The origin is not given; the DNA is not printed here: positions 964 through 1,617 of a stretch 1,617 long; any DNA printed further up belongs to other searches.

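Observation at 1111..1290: Hydrophobic/amphipathic C-terminal tail of about 45 aa appended to the reductase fold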

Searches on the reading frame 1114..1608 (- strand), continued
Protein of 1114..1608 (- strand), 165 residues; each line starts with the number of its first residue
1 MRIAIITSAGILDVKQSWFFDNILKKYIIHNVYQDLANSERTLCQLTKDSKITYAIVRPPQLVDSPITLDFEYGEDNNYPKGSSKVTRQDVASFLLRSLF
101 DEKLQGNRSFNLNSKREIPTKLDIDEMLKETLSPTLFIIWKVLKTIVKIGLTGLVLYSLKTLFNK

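Call 46: list_cluster_members(proteins=[P0051, P0056, P0021, P0063, P0011, P0014, P0049, P0045, P0036, P0064])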
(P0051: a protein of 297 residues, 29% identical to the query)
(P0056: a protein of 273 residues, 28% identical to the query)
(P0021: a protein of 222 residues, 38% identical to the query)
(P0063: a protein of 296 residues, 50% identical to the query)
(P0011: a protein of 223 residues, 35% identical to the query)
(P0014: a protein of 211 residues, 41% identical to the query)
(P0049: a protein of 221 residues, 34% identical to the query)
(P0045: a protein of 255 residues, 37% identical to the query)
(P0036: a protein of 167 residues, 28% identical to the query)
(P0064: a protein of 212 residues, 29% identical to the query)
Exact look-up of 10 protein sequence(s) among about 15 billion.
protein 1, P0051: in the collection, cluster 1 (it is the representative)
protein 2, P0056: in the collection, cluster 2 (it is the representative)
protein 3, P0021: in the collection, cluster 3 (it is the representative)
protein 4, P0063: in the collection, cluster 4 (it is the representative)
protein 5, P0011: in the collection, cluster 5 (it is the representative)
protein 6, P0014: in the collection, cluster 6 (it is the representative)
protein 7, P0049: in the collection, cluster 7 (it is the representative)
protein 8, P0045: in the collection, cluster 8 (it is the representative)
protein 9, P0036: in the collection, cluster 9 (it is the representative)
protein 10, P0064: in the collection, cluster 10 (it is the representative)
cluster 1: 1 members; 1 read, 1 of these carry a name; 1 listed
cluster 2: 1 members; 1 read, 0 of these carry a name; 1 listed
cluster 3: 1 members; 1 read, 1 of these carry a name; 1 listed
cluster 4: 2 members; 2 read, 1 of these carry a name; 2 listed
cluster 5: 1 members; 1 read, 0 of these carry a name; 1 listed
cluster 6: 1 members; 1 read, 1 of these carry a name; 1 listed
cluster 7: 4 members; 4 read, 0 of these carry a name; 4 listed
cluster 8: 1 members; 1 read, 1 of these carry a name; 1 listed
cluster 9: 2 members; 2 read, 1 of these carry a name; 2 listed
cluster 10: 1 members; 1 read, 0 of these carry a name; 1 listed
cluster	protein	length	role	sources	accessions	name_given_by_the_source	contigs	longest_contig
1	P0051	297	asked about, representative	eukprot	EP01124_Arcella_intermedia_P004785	TRINITY_DN12740_c0_g1_i1.p1 TRINITY_DN12740_c0_g1~~TRINITY_DN12740_c0_g1_i1.p1 ORF ...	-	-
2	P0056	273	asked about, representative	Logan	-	-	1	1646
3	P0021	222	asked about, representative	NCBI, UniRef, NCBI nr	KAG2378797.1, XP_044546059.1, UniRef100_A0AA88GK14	hypothetical protein C9374_007945 [Naegleria lovaniensis] | NAD(P)-binding domain-containing protein n=1 Tax=Naegleria lovaniensis TaxID=51637 ... | uncharacterized protein C9374_007945 [Naegleria lovaniensis]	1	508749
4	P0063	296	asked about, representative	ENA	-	-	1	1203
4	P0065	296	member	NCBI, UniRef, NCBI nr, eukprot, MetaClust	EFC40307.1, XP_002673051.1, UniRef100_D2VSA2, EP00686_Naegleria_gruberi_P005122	hypothetical protein NAEGRDRAFT_71868 [Naegleria gruberi] | Uncharacterized protein FM182 n=1 Tax=Naegleria gruberi TaxID=5762 RepID=D2VSA2_NAEGR | uncharacterized protein NAEGRDRAFT_71868 [Naegleria gruberi]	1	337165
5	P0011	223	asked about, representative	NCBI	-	-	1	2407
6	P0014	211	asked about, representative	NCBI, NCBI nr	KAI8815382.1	NADH(P)-binding-domain-containing protein [Cladochytrium replicatum]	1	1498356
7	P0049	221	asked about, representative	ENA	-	-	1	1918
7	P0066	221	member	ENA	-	-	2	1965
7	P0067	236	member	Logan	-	-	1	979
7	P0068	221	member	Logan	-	-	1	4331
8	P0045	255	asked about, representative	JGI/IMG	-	putative NADH-flavin reductase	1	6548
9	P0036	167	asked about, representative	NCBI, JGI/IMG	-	hypothetical protein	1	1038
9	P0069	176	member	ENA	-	-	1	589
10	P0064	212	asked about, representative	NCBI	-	-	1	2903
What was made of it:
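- On Naegleria 'FM' (flagellar-motility-associated) gene catalogue: Only the paralogue 71868 carries the UniProt name 'FM182' (call 46). A tail-bearing homologue in the non-flagellate Arcella (call 46) argues against a strict profile for the wider family.
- The Arcella homologue with a tail comes from a transcriptome (call 46).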

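Call 47: search_protein_families(library=ncbifam, proteins=[P0003, P0004, P0062], max_evalue=0.01)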
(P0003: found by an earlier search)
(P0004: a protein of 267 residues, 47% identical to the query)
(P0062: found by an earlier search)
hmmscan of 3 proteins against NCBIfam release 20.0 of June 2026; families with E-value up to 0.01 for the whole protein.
P0003 (277 aa): 7 families
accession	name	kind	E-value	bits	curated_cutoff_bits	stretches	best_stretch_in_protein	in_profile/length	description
NF004849.1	PRK06200.1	equivalog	2.4e-06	26.9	330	1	11-78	9-76/269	3-(cis-5,6-dihydroxycyclohexa-1,3-dien-1-yl)propanoate dehydrogenase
NF004453.0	PRK05786.1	equivalog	6.8e-05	22.5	243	1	10-112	7-112/238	3-ketoacyl-(acyl-carrier-protein) reductase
NF042950.1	3PPDhyd_Dh_HcaB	equivalog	0.001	18.5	450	1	11-78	9-76/269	3-phenylpropionate-dihydrodiol/cinnamic acid-dihydrodiol dehydrogenase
NF038213.1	SDR_TniO_fam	equivalog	0.0011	18.5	300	1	13-79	7-76/249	SDR family oxidoreductase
NF005594.0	PRK07326.1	equivalog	0.0021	17.6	271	1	13-78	11-78/237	SDR family oxidoreductase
NF005495.0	PRK07109.1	subfamily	0.0023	17.2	264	1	11-72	11-75/334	SDR family oxidoreductase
NF004825.0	PRK06181.1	equivalog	0.0092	15.3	215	0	11-79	9-80/268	SDR family oxidoreductase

P0004 (267 aa): 0 families

P0062 (315 aa): 7 families
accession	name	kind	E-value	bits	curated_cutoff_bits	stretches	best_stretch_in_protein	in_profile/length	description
NF006565.0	PRK09072.1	equivalog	0.00012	21.7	238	1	12-116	7-110/265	SDR family oxidoreductase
NF038213.1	SDR_TniO_fam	equivalog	0.00014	21.4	300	1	16-88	8-85/249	SDR family oxidoreductase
NF004528.0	PRK05875.1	equivalog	0.00034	20.1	334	1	9-102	9-110/280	SDR family oxidoreductase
NF004849.1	PRK06200.1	equivalog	0.0017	17.6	330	1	11-76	7-74/269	3-(cis-5,6-dihydroxycyclohexa-1,3-dien-1-yl)propanoate dehydrogenase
NF005436.0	PRK07023.1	equivalog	0.0018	18.1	292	1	11-79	6-74/248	SDR family oxidoreductase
NF005594.0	PRK07326.1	equivalog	0.0031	17.1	271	1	15-87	11-87/237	SDR family oxidoreductase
TIGR03466.1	HpnA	hypoth_equivalog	0.0042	16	367.65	1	16-71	6-60/327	hopanoid-associated sugar epimerase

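Call 54: search_protein_families(library=pfam, proteins=[P0003, P0065, P0062], max_evalue=1)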
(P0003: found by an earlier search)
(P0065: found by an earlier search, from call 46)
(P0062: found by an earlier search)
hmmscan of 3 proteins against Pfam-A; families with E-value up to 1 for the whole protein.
P0003 (277 aa): 5 families
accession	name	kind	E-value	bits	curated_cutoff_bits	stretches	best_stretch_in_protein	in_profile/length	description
PF13460.12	NAD_binding_10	-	1.8e-25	90.4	27.2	1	15-213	1-183/184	NAD(P)H-binding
PF00106.31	adh_short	-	0.00044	20.2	26.6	1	12-78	4-73/195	short chain dehydrogenase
PF05368.20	NmrA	-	0.042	13.9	27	1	10-88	4-83/298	NmrA-like family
PF02254.24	TrkA_N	-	0.055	14.2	23.8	1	20-88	9-74/116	TrkA-N domain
PF24895.1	SIDD_N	-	0.13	12.3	27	1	57-144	70-158/180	Nonribosomal peptide synthetase sidD N-terminal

P0065 (296 aa): 5 families
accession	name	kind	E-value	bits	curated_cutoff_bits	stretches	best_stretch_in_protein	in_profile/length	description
PF13460.12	NAD_binding_10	-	8.4e-27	94.7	27.2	1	10-208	1-183/184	NAD(P)H-binding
PF00106.31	adh_short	-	4e-05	23.6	26.6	1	6-73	3-73/195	short chain dehydrogenase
PF01370.27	Epimerase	-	0.00023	21.1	20.9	1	7-166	2-169/240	NAD dependent epimerase/dehydratase family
PF05368.20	NmrA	-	0.0037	17.3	27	1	3-80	2-78/298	NmrA-like family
PF02254.24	TrkA_N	-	0.015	16.1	23.8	1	15-81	9-72/116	TrkA-N domain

P0062 (315 aa): 5 families
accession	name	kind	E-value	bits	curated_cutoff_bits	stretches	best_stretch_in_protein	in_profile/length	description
PF13460.12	NAD_binding_10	-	1.9e-29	103.3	27.2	1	17-221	1-183/184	NAD(P)H-binding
PF01370.27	Epimerase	-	0.00052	19.9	20.9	1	15-180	3-171/240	NAD dependent epimerase/dehydratase family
PF00106.31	adh_short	-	0.00078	19.4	26.6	1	16-92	6-87/195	short chain dehydrogenase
PF05368.20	NmrA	-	0.0018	18.4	27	1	14-73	6-67/298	NmrA-like family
PF08659.16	KR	-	0.16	12.3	22.6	1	13-107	3-106/180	KR domain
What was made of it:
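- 1306..1605 (-): C-terminal half of the NAD_binding_10 (BLVRB-like, atypical SDR) domain, ORF residues 2-101. The full-length copy scores 90.4 bits over residues 15-213 (call 54).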

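Call 57: find_related_loci(query=A3, collection=metagenome_contigs, flank=3000)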
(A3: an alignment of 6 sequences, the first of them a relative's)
Query A3 (277 aa) in metagenome_contigs; peptide patterns used: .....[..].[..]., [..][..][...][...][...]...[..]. (x = any residue, [..] = any of these).
115 stretches matched a pattern; 33 encode a relative of the query (tblastn E <= 1e-3); 33 distinct loci.
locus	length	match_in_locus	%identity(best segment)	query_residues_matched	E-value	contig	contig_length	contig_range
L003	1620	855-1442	33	10-211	4e-22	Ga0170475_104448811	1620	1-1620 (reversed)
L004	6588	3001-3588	33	10-211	2e-21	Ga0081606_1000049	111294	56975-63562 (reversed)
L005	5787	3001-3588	33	10-211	2e-21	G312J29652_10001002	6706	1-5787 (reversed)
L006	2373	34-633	30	10-213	1e-21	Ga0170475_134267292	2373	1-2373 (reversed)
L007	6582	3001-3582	28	11-211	2e-20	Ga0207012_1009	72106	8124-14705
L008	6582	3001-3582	28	11-211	2e-20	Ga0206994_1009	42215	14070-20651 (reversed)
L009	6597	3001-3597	29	10-215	6e-20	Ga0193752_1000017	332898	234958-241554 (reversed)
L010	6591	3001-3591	31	10-211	6e-19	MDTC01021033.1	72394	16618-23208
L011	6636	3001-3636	28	4-215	6e-19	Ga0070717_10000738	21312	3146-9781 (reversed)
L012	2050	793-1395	28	11-214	3e-17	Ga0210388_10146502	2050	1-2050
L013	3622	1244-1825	27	13-216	2e-16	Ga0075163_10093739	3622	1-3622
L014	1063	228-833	28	10-217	3e-16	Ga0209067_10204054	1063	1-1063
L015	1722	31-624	26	11-219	3e-14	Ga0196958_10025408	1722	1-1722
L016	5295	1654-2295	25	1-214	3e-14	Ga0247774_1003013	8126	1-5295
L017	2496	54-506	30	62-219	2e-12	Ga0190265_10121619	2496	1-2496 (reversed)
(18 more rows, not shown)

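Call 58: find_homologous_proteins(query=P0065, max_evalue=0.00001)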
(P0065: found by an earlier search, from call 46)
Query P0065 (296 aa): 4 proteins with E <= 0.00001 among 1079 candidates.
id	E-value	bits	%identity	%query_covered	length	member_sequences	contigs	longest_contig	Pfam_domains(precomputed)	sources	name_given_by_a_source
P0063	9.8e-189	643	99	100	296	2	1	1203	PF13460.13,PF00106.32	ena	-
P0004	1.5e-104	367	63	86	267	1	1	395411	PF13460.13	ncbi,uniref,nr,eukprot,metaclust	ncbi:predicted protein [Naegleria gruberi]|uniref:Predicted protein n=1 Tax=Naegleria gruberi TaxID=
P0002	3.3e-73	264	59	72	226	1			PF13460.13,PF00106.32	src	-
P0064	2.7e-6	45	29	69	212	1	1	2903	PF05368.20,PF13460.13,PF01370.28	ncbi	-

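Call 72: predict_structure(alignment_id=A4)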
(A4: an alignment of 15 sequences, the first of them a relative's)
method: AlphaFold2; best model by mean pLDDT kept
length: 296 residues; sequences in the alignment: 15
mean_pLDDT: 88.3   pTM: 0.79
mean pLDDT of the five models: 88.3, 88.1, 87.4, 85.8, 85.7
residues with pLDDT >= 90: 161; 70-90: 114; 50-70: 20; < 50: 1
segments of 3 or more residues with pLDDT < 50: none
pLDDT, mean of each block of 10 residues (from residue 1): 84 94 96 96 96 97 98 96 87 98 96 74 67 76 94 95 92 88 89 92 94 93 83 80 86 89 87 75 77 72
secondary structure, 60 per line:
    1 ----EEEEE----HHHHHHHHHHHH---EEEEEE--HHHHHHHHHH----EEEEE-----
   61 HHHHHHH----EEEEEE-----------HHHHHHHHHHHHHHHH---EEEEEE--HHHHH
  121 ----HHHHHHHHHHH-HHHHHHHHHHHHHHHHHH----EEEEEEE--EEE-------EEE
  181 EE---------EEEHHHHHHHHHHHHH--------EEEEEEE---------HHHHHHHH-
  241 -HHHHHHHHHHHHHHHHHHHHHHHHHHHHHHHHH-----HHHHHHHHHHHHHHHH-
elements in order: E5-9 H14-25 E29-34 H37-46 E51-55 H61-67 E72-77 H89-104 E108-113 H116-120 H125-135 H137-154 E159-165 E168-170 E178-182 E192-194 H195-207 E216-222 H232-239 H242-274 H280-295
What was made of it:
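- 1216..1239 (-): Short conserved helix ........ (ORF residues 124-131). It is followed by a conserved Pro (LSP), matching M/I-x-x-L-K/R-x-x-x-P in the relatives. The same element is at 232-239 in the FM182 paralogue model (call 72).
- The FM182 paralogue has the same layout plus one more helix (call 72).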
